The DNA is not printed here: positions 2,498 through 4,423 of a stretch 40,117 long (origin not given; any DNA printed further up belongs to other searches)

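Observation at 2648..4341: Stand-alone NTPase, wHTH and nuclease-like gene with its own promoter/operator: candidate sensor or defence gene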

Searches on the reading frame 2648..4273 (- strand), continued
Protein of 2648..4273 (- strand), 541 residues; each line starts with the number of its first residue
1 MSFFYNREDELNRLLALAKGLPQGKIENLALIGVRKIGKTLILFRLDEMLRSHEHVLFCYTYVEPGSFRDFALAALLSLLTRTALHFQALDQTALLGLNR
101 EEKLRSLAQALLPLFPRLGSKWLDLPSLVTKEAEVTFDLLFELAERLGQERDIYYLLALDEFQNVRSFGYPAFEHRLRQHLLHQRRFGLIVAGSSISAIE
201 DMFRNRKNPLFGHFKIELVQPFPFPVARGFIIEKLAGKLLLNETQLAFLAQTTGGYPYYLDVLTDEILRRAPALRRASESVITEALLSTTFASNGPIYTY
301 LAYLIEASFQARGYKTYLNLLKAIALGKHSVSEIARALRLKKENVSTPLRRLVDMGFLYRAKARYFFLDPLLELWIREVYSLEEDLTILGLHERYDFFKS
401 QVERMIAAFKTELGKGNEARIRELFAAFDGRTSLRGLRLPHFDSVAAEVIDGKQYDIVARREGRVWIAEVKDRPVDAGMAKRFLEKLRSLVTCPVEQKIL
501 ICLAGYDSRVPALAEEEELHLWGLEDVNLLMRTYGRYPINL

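Call 22: find_encoding_contigs(protein=P0012, flank=8000, max_places=2)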
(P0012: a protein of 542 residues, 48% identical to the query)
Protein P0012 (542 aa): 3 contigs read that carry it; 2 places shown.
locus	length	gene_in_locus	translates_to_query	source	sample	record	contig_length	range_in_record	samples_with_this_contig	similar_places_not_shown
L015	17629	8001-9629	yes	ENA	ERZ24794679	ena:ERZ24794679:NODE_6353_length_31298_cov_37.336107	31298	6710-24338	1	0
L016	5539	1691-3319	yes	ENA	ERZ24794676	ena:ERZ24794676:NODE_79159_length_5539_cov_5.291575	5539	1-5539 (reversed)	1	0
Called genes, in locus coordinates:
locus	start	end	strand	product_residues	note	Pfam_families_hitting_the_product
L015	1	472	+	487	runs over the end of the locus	PF00515:TPR_1 (weak), PF13414:TPR_11 (weak), PF00515:TPR_1, PF07719:TPR_2 (weak), PF13181:TPR_8 (weak), PF13424:TPR_12, PF00515:TPR_1, PF13414:TPR_11, +15 more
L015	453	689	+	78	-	-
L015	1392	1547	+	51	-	-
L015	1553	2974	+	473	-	PF05048:NosD (faint), PF13229:Beta_helix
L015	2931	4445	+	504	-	PF00041:fn3, PF25788:Ig_Rha78A_N (faint), PF18962:Por_Secre_tail (faint), PF13860:FlgD_ig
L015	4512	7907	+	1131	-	PF00630:Filamin (faint), PF02368:Big_2, PF18962:Por_Secre_tail (faint), PF02369:Big_1 (weak), PF09134:Invasin_D3, PF16640:Big_3_5 (weak), PF17957:Big_7 (weak), PF13860:FlgD_ig, +1 more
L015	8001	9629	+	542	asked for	PF13191:AAA_16 (weak), PF13173:AAA_14 (faint), PF24270:HTH_Cmi2_C (weak)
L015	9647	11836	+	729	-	PF05226:CHASE2, PF00512:HisKA (faint), PF02518:HATPase_c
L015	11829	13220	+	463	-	PF00072:Response_reg, PF00004:AAA (faint), PF00158:Sigma54_activat, PF14532:Sigma54_activ_2, PF07728:AAA_5 (weak), PF25601:AAA_lid_14, PF02954:HTH_8 (weak)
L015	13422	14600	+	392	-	PF03781:FGE-sulfatase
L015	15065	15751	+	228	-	-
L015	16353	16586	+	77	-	-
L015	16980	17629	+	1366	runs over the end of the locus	PF01833:TIG, PF18962:Por_Secre_tail (faint), PF01833:TIG, PF13860:FlgD_ig (faint)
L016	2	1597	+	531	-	?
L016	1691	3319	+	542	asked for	PF13191:AAA_16 (weak), PF13173:AAA_14 (faint), PF24270:HTH_Cmi2_C (weak)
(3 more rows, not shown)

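Call 23: predict_structure(alignment_id=A1)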
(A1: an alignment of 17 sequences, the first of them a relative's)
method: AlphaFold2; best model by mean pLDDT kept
length: 541 residues; sequences in the alignment: 17
mean_pLDDT: 87.3   pTM: 0.79
mean pLDDT of the five models: 87.3, 83.9, 83.5, 78.1, 69.4
residues with pLDDT >= 90: 266; 70-90: 247; 50-70: 24; < 50: 4
segments of 3 or more residues with pLDDT < 50: 1-3
pLDDT, mean of each block of 10 residues (from residue 1): 61 89 91 81 89 90 92 97 94 91 96 92 91 95 94 95 89 93 93 77 85 88 87 89 89 88 92 85 90 80 73 77 89 92 86 80 83 82 56 77 82 84 91 86 93 93 92 94 93 92 93 93 90 78 76
secondary structure, 60 per line:
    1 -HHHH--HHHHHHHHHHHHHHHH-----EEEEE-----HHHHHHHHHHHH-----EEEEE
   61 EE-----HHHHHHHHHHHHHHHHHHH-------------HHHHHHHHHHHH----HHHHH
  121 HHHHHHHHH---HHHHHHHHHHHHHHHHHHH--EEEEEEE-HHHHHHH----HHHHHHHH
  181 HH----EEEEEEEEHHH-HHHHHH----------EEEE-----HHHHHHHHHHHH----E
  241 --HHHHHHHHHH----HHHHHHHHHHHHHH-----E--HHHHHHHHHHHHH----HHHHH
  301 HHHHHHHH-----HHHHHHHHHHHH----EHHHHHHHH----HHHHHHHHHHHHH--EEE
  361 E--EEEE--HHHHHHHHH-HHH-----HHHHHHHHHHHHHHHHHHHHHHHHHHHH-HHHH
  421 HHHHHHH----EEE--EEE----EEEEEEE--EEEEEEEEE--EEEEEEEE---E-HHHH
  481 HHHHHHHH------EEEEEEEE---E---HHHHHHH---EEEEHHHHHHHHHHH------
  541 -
elements in order: H2-5 H8-23 E29-33 H39-50 E56-62 H68-86 H100-111 H116-129 H133-151 E154-160 H162-168 H173-182 E187-194 H199-204 E215-218 H224-235 H243-252 H257-270 H279-291 H296-308 H314-325 H331-338 H343-355 E358-361 E364-367 H370-378 H388-415 H417-427 E432-434 E437-439 E444-450 E453-461 E464-471 H477-488 E495-502 H510-516 E520-523 H524-534

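Call 24: search_protein_representatives(alignment_id=A1)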
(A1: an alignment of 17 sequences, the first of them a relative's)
Query: 17 sequences, 542 profile positions. Proteins with E-value up to 0.001 (for the whole library): 6495; up to 1e-10: 2164; up to 1e-30: 350. The best 150 are listed.
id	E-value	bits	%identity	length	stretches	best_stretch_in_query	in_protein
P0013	2.1e-265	898.0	-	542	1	1-542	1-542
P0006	2.6e-252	854.8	-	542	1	2-542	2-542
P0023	9.3e-192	654.9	-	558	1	2-542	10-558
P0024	1.5e-173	594.9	-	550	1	2-542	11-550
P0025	5.4e-152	523.7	-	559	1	2-541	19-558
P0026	3.8e-148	511.0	-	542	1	2-541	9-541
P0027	2.7e-146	504.9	-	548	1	3-541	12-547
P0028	3.2e-145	501.4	-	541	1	2-541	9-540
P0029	6.2e-140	483.9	-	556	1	2-541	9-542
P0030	7.7e-132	457.2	-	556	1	2-541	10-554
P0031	3.7e-130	451.6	-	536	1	2-531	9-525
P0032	5.5e-128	444.5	-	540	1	25-541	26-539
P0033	6.5e-124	431.0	-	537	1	4-542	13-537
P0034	1.1e-122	427.0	-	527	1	2-530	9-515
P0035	7.3e-121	421.0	-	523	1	2-530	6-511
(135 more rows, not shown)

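Call 28: fold_search(model_id=the predicted structure, library=pdb)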
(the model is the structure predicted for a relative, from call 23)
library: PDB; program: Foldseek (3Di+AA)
matches with E <= 10: 1607; with E <= 0.001: 297
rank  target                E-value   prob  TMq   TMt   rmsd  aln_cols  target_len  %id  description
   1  2qen                  5.5e-14  1.00  0.46  0.67   6.3       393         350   20  The walker-type atpase paby2304 of pyrococcus abyssi (released 2008-07-01)
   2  2fna_A                4.6e-11  1.00  0.43  0.62   6.6       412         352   17  Crystal structure of an archaeal aaa+ atpase (sso1545) from sulfolobus solfataricus p2 at 2.00 A resolution (released 2006-02-07)
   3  2v1u_A                2.4e-10  1.00  0.31  0.41  10.5       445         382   17  STRUCTURE OF THE AEROPYRUM PERNIX ORC1 PROTEIN IN COMPLEX WITH DNA (released 2007-09-18)
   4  2qby_A                7.7e-10  1.00  0.32  0.44   9.8       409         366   14  Crystal structure of a heterodimer of Cdc6/Orc1 initiators bound to origin DNA (from S. solfataricus) (released 2007-09-11)
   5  1w5t_A                1.5e-09  1.00  0.39  0.51   8.9       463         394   14  Structure of the Aeropyrum Pernix ORC2 protein (ADPNP-ADP complexes) (released 2004-10-05)
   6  1w5t_C                1.8e-09  1.00  0.32  0.41  15.3       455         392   14  Structure of the Aeropyrum Pernix ORC2 protein (ADPNP-ADP complexes) (released 2004-10-05)
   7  1fnn_A                4.5e-09  1.00  0.31  0.41  12.1       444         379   14  CRYSTAL STRUCTURE OF CDC6P FROM PYROBACULUM AEROPHILUM (released 2000-10-04)
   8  3pfi_A                8.1e-09  1.00  0.32  0.52   8.6       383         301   14  2.7 Angstrom resolution crystal structure of a probable holliday junction DNA helicase (ruvB) from Campylobacter jejun (released 2010-11-10)
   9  7tji_I                9.5e-09  1.00  0.31  0.43  14.6       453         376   12  S. cerevisiae ORC bound to 84 bp ARS1 DNA and Cdc6 (state 2) with flexible Orc6 N-terminal domain (released 2022-10-05)
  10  3pfi_B                2.0e-08  1.00  0.33  0.56   8.0       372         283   15  2.7 Angstrom resolution crystal structure of a probable holliday junction DNA helicase (ruvB) from Campylobacter jejun (released 2010-11-10)
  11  7jpq_D                2.8e-08  1.00  0.27  0.35  16.0       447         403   14  ORC-O2-5: Human Origin Recognition Complex (ORC) with subunits 2,3,4,5 (released 2020-09-02)
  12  8efy_K                3.2e-08  1.00  0.28  0.44  10.1       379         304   15  Structure of double homo-hexameric AAA+ ATPase RuvB motors (released 2023-05-10)
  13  1in6                  5.0e-08  1.00  0.31  0.50   8.7       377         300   12  THERMOTOGA MARITIMA RUVB K64R MUTANT (released 2001-08-08)
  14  1in5                  5.0e-08  1.00  0.29  0.48  10.1       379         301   13  THERMOGOTA MARITIMA RUVB A156S MUTANT (released 2001-08-08)
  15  8dgc_B                6.8e-08  1.00  0.34  0.11  13.7       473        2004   10  Avs3 bound to phage PhiV-1 terminase (released 2022-08-03)
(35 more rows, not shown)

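Call 40: find_related_loci(query=A1, collection=genome_contigs, flank=6000)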
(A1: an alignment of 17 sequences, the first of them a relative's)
Query A1 (541 aa) in genome_contigs; peptide patterns used: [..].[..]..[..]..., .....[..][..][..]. (x = any residue, [..] = any of these).
63 stretches matched a pattern; 3 encode a relative of the query (tblastn E <= 1e-3); 3 distinct loci.
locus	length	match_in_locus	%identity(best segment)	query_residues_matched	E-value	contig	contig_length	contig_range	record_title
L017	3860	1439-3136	68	1-541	0e+0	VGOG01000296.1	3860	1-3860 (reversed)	MAG: Chloroflexi bacterium isolate K_DeepCast_250m_m2_317 K_DeepCast_250m_m2_317_Ga0194125_10053731, whole genome shotgu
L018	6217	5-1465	71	56-541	0e+0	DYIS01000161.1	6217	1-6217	MAG TPA_asm: Ktedonobacter racemifer isolate FI88_62_8 Afr_mines_FI88_3659_length_6217_cov_2_706102, whole genome shotgu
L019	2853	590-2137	31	4-541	2e-87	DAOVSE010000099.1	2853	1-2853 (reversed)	MAG TPA_asm: Candidatus Altiarchaeota archaeon isolate CSMAG_1619 CSMAG_1619_k141_1524864_length_2853_cov_27.0000, whole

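Call 44: find_encoding_contigs(protein=P0002, flank=6000, max_places=2)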
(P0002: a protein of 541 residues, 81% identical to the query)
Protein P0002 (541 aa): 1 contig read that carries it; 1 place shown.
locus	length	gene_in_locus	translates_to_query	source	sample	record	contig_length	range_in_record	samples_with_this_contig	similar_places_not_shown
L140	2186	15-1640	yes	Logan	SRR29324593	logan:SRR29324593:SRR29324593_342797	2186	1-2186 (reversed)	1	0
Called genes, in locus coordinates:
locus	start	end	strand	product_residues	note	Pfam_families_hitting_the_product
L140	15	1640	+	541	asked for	PF01637:ATPase_2 (faint), PF13191:AAA_16 (weak), PF13173:AAA_14 (faint), PF01047:MarR (weak), PF12802:MarR_2 (weak)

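Call 45: find_encoding_contigs(protein=P0008, flank=6000, max_places=2)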
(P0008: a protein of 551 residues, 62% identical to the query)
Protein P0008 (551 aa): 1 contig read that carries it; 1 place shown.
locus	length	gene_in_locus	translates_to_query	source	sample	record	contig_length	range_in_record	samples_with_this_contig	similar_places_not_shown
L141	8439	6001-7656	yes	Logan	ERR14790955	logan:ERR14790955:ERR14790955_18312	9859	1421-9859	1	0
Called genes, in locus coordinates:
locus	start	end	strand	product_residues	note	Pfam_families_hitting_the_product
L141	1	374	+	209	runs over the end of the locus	-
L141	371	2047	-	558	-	PF01637:ATPase_2 (faint), PF13191:AAA_16 (weak), PF13173:AAA_14 (faint)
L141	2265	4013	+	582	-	PF01637:ATPase_2 (weak), PF13191:AAA_16, PF13173:AAA_14 (faint), PF13401:AAA_22 (faint)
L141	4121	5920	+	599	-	PF01637:ATPase_2 (weak)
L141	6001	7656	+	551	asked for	PF13173:AAA_14 (faint)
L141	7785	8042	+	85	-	PF05534:HicB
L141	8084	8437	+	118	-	?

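Call 46: find_encoding_contigs(protein=P0015, flank=8000, max_places=2)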
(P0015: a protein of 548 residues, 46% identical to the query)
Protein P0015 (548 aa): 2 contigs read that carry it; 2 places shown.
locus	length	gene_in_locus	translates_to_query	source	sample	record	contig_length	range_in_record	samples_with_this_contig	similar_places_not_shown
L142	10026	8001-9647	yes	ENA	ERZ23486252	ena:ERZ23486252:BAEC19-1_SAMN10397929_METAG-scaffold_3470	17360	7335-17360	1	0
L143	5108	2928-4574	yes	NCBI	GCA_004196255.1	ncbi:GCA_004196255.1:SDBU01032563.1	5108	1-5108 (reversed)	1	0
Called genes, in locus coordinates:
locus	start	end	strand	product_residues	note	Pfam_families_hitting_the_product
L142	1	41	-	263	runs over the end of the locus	PF13385:Laminin_G_3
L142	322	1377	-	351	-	-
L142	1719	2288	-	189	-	-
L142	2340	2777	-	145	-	-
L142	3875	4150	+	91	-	-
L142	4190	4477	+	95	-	PF12441:CopG_antitoxin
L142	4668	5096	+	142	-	-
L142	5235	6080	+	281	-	-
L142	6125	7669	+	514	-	PF13174:TPR_6 (faint), PF08486:SpoIID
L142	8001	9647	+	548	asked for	PF01637:ATPase_2 (weak), PF13191:AAA_16 (weak), PF13173:AAA_14 (faint), PF24270:HTH_Cmi2_C (weak)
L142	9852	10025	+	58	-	?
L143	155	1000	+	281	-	-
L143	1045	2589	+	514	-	PF13174:TPR_6 (faint), PF08486:SpoIID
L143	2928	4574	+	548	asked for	PF01637:ATPase_2 (weak), PF13191:AAA_16 (weak), PF13173:AAA_14 (faint), PF24270:HTH_Cmi2_C (weak)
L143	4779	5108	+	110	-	?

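Call 47: find_encoding_contigs(protein=P0017, flank=8000, max_places=2)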
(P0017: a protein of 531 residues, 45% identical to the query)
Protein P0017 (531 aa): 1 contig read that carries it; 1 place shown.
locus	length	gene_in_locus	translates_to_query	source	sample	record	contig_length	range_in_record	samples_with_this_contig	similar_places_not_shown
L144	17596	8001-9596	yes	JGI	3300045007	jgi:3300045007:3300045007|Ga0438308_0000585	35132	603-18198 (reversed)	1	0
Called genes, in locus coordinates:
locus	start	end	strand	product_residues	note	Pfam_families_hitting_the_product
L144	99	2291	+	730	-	PF02901:PFL-like, PF01228:Gly_radical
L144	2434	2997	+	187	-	-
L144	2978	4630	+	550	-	PF25919:BSH_CusB (faint), PF25917:BSH_RND, PF25881:HH_YBHG, PF25876:HH_MFP_RND (weak), PF25954:Beta-barrel_RND_2, PF26002:Beta-barrel_AprE (weak), PF25990:Beta-barrel_YknX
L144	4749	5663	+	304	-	-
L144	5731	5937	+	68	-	-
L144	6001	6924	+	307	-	PF00005:ABC_tran, PF13304:AAA_21 (weak), PF13732:DrrA1-3_C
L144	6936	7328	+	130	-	PF01555:N6_N4_Mtase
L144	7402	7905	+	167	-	PF01555:N6_N4_Mtase, PF02086:MethyltransfD12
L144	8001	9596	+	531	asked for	PF01637:ATPase_2 (weak), PF13191:AAA_16 (weak), PF13173:AAA_14 (faint), PF24270:HTH_Cmi2_C (weak)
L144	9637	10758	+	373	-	PF01408:GFO_IDH_MocA, PF02894:GFO_IDH_MocA_C (weak), PF22725:GFO_IDH_MocA_C3 (weak)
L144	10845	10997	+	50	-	-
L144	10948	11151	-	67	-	-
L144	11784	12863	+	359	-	PF01408:GFO_IDH_MocA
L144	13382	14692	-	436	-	PF07690:MFS_1, PF12832:MFS_1_like, PF13347:MFS_2, PF07690:MFS_1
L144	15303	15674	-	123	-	PF01850:PIN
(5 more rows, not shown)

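Call 61: search_protein_families(library=padloc, alignment_id=A3, max_evalue=0.001)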
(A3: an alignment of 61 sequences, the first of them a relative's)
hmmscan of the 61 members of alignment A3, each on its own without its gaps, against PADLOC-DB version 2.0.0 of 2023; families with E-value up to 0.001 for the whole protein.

A. member 1, P0001 (541 aa): 4 families
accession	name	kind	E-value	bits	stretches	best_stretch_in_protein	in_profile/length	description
PDLC04984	PDC-S27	-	1.2e-07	29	1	135-360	87-299/474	-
PDLC04985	PDC-S27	-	3.8e-05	20.8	1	134-214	81-166/484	-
PDLC01044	Csa3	-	0.00011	20.2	1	316-363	137-182/194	Type I-A associated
PDLC01438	Csa3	-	0.00095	17.3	0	309-366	142-199/305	"CAS-I,CAS-II,CAS-III,CAS-IV,CAS-V,CAS-VI; associated_signaling"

B. families by the number of members that match (of 61 scanned): 27 families (the first 25 are shown)
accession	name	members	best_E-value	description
PDLC04985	PDC-S27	21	7.9e-13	-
PDLC04984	PDC-S27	19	3.6e-20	-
PDLC01848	CARF3--CARF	19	1.7e-07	-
PDLC04787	PDC-S01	11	4.9e-09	-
PDLC04789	PDC-S01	11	2.3e-08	-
PDLC04791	PDC-S01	10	1.6e-09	-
PDLC04786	PDC-S01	6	3e-06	-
PDLC04140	mad8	6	1.7e-05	mads_8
PDLC01268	CasR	6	3.3e-05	"CAS-I,CAS-II,CAS-III,CAS-IV,CAS-V,CAS-VI; associated_signaling"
PDLC01438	Csa3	6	9.9e-05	"CAS-I,CAS-II,CAS-III,CAS-IV,CAS-V,CAS-VI; associated_signaling"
PDLC01044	Csa3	5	5.7e-06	Type I-A associated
PDLC04792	PDC-S01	4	1.2e-06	-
PDLC01434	CasR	4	2.7e-05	"CAS-I,CAS-II,CAS-III,CAS-IV,CAS-V,CAS-VI; associated_signaling"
PDLC01880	CARF4--CARF_PDDEXK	3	5.9e-06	-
PDLC04790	PDC-S01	3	2.4e-05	-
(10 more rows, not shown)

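Call 62: search_protein_families(library=pfam, alignment_id=A3, max_evalue=0.01)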
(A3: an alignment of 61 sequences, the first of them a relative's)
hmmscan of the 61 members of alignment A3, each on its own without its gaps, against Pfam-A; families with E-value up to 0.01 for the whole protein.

A. member 1, P0001 (541 aa): 9 families
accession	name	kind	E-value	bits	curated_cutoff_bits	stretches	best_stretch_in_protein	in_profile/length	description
PF13191.12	AAA_16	-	3.9e-09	37.7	32.6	1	4-178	2-157/167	AAA ATPase domain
PF01637.24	ATPase_2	-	1.7e-06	28.4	33.2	1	4-260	1-222/225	ATPase domain predominantly from Archaea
PF12802.13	MarR_2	-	8.4e-06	26.3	27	1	319-361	9-53/61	MarR family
PF01022.26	HTH_5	-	9.7e-06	25.8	22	1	318-358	5-45/47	Bacterial regulatory protein, arsR family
PF01047.28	MarR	-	3.8e-05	23.9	24.6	1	326-361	15-50/59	MarR family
PF13173.12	AAA_14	-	8.3e-05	23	27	0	29-58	5-34/129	AAA domain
PF01978.25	TrmB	-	0.00023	21.4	25.6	1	314-366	11-60/68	Sugar-specific transcriptional regulator TrmB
PF13401.12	AAA_22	-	0.00052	20.8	27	1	29-194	8-123/130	AAA domain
PF12840.13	HTH_20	-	0.0016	18.8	27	1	318-358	7-48/51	Helix-turn-helix domain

B. families by the number of members that match (of 61 scanned): 51 families (the first 25 are shown)
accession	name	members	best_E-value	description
PF01637.24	ATPase_2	57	5.5e-17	ATPase domain predominantly from Archaea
PF13191.12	AAA_16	56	3.6e-12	AAA ATPase domain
PF13173.12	AAA_14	49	1.1e-12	AAA domain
PF13401.12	AAA_22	42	7.8e-09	AAA domain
PF01022.26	HTH_5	18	1e-08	Bacterial regulatory protein, arsR family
PF12802.13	MarR_2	13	1.1e-06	MarR family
PF04471.18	Mrr_cat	12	6.9e-08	Restriction endonuclease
PF24270.1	HTH_Cmi2_C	11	4.3e-07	Cmi2, C-terminal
PF14947.12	HTH_45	11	3.4e-06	Winged helix-turn-helix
PF01978.25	TrmB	11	5e-06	Sugar-specific transcriptional regulator TrmB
PF05621.17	TniB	11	4.1e-05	Bacterial TniB protein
PF13412.12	HTH_24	9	8.5e-07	Winged helix-turn-helix DNA-binding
PF12840.13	HTH_20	9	3.7e-05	Helix-turn-helix domain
PF09339.16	HTH_IclR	7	1.3e-06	IclR helix-turn-helix domain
PF14516.12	AAA_35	5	9.8e-06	AAA-like domain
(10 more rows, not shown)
